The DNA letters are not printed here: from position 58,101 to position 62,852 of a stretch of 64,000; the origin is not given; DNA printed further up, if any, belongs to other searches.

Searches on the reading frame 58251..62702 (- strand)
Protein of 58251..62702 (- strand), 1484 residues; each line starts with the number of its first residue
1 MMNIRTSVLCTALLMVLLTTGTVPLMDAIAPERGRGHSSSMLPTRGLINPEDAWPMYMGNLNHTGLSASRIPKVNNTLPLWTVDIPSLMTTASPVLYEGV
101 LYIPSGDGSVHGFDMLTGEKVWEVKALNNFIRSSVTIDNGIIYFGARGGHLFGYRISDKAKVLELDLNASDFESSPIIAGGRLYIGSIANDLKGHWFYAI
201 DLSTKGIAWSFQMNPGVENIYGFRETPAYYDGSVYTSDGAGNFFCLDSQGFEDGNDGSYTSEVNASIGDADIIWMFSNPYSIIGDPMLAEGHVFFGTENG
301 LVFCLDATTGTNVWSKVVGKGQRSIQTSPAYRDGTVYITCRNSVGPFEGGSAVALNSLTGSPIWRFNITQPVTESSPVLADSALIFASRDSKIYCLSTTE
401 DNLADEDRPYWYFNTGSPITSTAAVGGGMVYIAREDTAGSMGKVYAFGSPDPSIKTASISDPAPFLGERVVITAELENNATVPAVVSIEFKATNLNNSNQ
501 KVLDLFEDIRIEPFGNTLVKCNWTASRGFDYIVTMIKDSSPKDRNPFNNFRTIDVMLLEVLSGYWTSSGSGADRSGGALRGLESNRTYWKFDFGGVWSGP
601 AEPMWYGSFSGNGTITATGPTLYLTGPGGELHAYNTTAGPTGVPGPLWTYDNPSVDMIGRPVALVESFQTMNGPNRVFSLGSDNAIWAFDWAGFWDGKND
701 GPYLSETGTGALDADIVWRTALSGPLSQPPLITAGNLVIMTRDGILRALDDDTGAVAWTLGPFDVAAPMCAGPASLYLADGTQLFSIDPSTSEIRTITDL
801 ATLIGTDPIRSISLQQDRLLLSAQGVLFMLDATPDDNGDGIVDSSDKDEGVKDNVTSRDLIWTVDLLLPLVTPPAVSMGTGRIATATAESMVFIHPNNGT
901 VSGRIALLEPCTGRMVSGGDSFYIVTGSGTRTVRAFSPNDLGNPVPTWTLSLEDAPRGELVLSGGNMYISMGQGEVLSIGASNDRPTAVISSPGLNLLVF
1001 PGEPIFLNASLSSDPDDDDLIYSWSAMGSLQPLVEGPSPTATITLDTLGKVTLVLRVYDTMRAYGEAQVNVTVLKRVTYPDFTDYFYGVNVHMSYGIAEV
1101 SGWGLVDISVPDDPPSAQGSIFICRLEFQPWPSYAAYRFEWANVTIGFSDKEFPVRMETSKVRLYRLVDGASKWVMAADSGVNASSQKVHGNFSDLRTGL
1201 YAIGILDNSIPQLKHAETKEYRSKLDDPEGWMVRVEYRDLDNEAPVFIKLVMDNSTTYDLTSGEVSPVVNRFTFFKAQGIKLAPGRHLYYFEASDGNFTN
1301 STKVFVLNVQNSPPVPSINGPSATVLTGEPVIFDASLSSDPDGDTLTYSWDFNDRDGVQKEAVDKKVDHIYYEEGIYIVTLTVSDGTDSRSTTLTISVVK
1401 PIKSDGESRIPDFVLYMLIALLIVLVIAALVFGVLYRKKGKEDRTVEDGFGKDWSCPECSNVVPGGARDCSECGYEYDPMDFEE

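Call 96: search_protein_families(library=pfam, proteins=[window:58251-62702:-], max_evalue=0.001)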
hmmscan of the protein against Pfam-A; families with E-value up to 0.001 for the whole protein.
window:58251-62702:- (1484 aa): 10 families
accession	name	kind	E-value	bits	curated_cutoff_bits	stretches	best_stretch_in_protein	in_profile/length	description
PF13360.13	PQQ_2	-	6.5e-39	134.4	27.6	3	270-446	53-221/233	Outer membrane protein assembly factor BamB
PF13570.13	Beta-prop_ACSF4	-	3.2e-28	99.5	133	2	266-426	119-264/329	Beta-alanine-activating enzyme, beta-propeller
PF18911.6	PKD_4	-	9.4e-22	77.3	27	1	1311-1397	1-82/85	PKD domain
PF00801.26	PKD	-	3e-16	59.6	23.5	1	1322-1398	8-80/80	PKD domain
PF22352.2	K319L-like_PKD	-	1.5e-13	51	27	2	1320-1397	2-83/84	K319L-like, PKD domain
PF01011.28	PQQ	-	8.3e-12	45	26.7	0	285-338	52-104/595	Glucose/ethanol/alcohol dehydrogenase, beta-propeller domain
PF21027.3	Sde0182_C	-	5.9e-08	33.6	27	0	1331-1355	2-27/83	Cellulose-binding protein Sde0182, C-terminal domain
PF02010.21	REJ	-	2.1e-06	27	25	1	1299-1395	69-195/452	REJ domain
PF17963.7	Big_9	-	5.9e-06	27.5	23.6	0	1311-1396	1-88/89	Bacterial Ig domain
PF10571.15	UPF0547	-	0.00099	19.6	29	0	1455-1479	2-26/26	Uncharacterised protein family UPF0547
